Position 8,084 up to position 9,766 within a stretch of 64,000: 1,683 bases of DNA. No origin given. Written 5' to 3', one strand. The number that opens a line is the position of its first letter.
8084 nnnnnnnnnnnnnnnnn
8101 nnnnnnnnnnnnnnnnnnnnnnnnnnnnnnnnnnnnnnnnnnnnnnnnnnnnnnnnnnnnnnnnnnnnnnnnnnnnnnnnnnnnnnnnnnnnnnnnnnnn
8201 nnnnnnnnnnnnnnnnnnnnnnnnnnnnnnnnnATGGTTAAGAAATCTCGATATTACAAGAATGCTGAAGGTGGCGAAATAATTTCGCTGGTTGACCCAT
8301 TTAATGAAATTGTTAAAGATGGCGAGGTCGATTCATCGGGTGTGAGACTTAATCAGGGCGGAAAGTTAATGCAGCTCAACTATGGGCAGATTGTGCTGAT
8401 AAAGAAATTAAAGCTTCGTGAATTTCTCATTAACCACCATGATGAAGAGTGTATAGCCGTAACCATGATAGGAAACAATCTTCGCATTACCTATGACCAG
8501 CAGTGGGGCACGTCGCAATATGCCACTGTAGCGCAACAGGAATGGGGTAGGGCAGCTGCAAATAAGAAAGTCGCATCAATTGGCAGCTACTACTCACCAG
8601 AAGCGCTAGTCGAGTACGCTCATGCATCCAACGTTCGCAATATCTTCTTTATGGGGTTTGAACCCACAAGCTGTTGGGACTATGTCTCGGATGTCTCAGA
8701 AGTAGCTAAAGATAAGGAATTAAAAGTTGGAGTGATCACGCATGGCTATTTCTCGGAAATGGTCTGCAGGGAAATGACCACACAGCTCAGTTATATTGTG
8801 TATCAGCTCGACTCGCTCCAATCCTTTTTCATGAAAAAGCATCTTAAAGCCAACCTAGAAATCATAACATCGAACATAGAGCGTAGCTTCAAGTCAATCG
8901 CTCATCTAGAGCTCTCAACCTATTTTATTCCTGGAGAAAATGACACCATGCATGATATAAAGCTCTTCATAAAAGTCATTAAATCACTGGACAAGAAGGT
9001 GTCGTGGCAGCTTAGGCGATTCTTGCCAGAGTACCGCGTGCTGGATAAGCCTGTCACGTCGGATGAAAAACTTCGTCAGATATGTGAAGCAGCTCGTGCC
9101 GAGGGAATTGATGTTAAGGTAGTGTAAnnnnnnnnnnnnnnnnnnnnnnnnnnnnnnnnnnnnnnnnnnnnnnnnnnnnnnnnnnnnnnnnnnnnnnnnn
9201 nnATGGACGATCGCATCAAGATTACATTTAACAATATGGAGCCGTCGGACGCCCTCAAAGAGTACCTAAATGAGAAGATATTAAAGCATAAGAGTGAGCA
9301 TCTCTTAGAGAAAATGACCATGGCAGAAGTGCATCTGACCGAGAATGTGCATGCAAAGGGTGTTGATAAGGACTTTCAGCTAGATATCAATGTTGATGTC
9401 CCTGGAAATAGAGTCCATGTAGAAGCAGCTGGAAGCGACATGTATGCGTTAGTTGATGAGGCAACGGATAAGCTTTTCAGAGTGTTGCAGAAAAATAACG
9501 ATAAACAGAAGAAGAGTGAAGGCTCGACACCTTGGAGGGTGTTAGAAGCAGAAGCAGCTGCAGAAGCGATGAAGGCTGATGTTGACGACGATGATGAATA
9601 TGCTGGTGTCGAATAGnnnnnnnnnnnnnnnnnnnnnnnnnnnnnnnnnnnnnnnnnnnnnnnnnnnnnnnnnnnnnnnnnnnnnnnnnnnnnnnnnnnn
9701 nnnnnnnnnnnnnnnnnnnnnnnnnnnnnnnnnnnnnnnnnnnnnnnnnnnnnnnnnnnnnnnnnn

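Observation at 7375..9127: Memo paired with a radical-SAM homologue that has lost all three [4Fe-4S] cysteines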

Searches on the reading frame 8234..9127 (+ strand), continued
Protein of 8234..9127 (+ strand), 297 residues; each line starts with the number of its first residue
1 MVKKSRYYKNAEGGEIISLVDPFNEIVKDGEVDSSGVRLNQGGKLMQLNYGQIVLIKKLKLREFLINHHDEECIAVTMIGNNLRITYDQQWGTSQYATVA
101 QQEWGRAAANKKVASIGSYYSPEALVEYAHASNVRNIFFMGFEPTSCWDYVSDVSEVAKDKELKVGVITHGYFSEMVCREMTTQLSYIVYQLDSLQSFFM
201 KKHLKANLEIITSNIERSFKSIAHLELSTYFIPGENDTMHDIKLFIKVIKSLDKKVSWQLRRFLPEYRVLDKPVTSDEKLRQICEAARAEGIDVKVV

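Call 63: search_solved_structures(query=A5, max_evalue=0.001, show_alignments=2)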
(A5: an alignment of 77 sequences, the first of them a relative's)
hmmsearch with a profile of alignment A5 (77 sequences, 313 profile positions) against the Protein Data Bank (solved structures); distinct sequences matched with E-value up to 0.001: 30.
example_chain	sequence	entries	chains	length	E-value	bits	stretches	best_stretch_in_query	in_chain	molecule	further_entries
3can_A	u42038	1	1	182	2.1e-18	69.7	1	132-251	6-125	Pyruvate-formate lyase-activating enzyme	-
3c8f_A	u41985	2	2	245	4.9e-18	68.5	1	81-289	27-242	Pyruvate formate-lyase 1-activating enzyme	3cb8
8fo0_A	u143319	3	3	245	3.2e-17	65.8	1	81-260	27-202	Pyruvate formate-lyase 1-activating enzyme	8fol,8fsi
2z2u_A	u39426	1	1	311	1.2e-08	37.6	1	138-237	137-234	UPF0026 protein MJ0257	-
6djt_A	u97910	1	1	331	1.4e-08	37.5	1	138-237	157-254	S-adenosyl-L-methionine-dependent tRNA 4-demethylwyosine synthase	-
9dfw_A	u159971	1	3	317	1.5e-08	37.4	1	124-226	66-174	Radical SAM core domain-containing protein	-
9dfu_A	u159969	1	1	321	2.9e-08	36.4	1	121-232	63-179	Radical SAM core domain-containing protein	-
9dfn_A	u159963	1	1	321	3e-08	36.4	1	122-232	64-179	Radical SAM core domain-containing protein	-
2fb2_A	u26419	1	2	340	6.3e-08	35.3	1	83-235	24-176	Molybdenum cofactor biosynthesis protein A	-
1tv7_A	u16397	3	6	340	6.5e-08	35.3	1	83-235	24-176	Molybdenum cofactor biosynthesis protein A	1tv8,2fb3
6b4c_A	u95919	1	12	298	6.7e-08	35.2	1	124-226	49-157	Viperin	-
9dgw_A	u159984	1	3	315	7.5e-08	35.1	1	124-226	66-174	Radical SAM core domain-containing protein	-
7n7i_A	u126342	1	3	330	8.7e-08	34.9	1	124-226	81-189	Viperin-like enzyme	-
4k37_A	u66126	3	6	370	8.8e-08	34.8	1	80-179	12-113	Anaerobic sulfatase-maturating enzyme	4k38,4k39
4k36_A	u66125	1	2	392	9.8e-08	34.7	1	80-179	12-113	Anaerobic sulfatase-maturating enzyme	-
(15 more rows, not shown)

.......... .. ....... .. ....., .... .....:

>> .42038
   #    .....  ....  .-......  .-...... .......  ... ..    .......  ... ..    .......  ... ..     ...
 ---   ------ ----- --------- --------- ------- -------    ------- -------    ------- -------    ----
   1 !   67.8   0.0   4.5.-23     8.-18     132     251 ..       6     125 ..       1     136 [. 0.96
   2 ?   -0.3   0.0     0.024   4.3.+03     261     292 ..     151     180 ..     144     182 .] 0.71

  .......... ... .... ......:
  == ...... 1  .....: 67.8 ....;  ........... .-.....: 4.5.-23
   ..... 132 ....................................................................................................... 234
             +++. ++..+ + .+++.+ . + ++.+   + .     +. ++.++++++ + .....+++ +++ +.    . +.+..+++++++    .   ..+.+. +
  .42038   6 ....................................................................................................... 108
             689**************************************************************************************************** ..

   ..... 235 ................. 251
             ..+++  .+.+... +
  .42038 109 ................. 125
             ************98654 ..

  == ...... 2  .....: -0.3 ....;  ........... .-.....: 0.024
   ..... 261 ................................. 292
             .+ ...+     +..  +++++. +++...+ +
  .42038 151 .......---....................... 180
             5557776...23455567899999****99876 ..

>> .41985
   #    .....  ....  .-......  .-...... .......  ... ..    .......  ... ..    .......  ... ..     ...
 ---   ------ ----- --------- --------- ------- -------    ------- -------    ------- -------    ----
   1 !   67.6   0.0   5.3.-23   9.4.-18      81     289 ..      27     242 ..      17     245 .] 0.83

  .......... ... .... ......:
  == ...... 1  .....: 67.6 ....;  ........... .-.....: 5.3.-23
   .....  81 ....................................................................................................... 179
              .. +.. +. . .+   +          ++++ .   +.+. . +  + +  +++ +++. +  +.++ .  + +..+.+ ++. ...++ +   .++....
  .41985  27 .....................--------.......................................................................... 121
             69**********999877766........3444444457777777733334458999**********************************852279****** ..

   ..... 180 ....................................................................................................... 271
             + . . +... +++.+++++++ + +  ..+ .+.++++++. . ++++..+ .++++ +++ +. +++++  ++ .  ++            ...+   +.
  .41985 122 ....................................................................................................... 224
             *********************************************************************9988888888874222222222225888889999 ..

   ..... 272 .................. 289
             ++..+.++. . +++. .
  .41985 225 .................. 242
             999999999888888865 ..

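Call 68: find_related_loci(query=A6, collection=genome_contigs, flank=10000)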
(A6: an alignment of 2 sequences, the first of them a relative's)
Query A6 (277 aa) in genome_contigs; peptide patterns used: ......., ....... (x = any residue, [..] = any of these).
345 stretches matched a pattern; 1 encode a relative of the query (tblastn E <= 1e-3); 1 distinct loci.
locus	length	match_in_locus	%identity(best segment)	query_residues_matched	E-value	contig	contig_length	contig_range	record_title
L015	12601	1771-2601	100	1-277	0e+0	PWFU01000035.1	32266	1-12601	MAG: Candidatus Dojkabacteria bacterium isolate T1Sed10_24 T1-Sed10-C905, whole genome shotgun sequence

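Call 85: find_encoding_contigs(protein=P0009, flank=6000, max_places=1)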
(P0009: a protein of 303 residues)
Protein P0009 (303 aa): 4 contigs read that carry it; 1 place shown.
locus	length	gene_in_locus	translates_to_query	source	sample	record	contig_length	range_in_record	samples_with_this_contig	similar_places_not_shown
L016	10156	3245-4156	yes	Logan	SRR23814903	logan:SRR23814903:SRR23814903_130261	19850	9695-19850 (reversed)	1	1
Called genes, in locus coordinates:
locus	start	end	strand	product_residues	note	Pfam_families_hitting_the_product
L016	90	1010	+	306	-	-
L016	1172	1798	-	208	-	PF02698:DUF218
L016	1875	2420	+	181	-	-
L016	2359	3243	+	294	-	PF01875:Memo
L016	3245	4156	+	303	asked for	PF04055:Radical_SAM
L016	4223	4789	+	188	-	PF02482:Ribosomal_S30AE, PF16321:Ribosom_S30AE_C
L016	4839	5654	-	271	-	PF13623:SurA_N_2 (faint), PF13624:SurA_N_3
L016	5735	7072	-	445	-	PF01551:Peptidase_M23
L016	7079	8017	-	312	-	PF18075:FtsX_ECD, PF02687:FtsX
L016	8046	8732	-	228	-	PF00005:ABC_tran, PF13304:AAA_21 (faint), PF02463:SMC_N (weak)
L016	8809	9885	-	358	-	PF03462:PCRF, PF00472:RF-1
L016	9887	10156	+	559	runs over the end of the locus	PF01676:Metalloenzyme, PF06415:iPGM_N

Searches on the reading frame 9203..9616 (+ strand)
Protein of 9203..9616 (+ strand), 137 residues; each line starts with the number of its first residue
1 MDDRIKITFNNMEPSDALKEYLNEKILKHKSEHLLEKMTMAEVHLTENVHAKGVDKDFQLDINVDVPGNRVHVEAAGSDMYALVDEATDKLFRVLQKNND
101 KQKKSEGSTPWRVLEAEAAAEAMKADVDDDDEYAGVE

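Call 3: search_protein_families(library=pfam, proteins=[window:9203-9616:+], max_evalue=1)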
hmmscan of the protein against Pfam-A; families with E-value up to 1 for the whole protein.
window:9203-9616:+ (137 aa): 2 families
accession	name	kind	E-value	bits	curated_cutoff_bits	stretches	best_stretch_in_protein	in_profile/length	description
PF02482.25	Ribosomal_S30AE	-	6.4e-18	65.7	23.7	1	5-103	1-88/88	Sigma 54 modulation protein / S30EA ribosomal protein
PF15936.10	DUF4749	-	0.064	14.5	28.7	1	86-121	50-85/93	Domain of unknown function (DUF4749)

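Call 4: search_protein_families(library=ncbifam, proteins=[window:9203-9616:+], max_evalue=1)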
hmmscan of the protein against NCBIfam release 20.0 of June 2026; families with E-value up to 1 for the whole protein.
window:9203-9616:+ (137 aa): 3 families
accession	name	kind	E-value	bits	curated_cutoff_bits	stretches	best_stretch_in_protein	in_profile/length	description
TIGR00741.1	yfiA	equivalog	2.9e-14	53.4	40.9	1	5-105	3-98/102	ribosome hibernation-promoting factor, HPF/YfiA family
NF007780.0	PRK10470.1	equivalog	5.8e-10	39.4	125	1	5-104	3-94/95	ribosome hibernation promoting factor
NF007654.0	PRK10324.1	equivalog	0.0067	17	158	1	7-104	5-94/113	ribosome-associated translation inhibitor RaiA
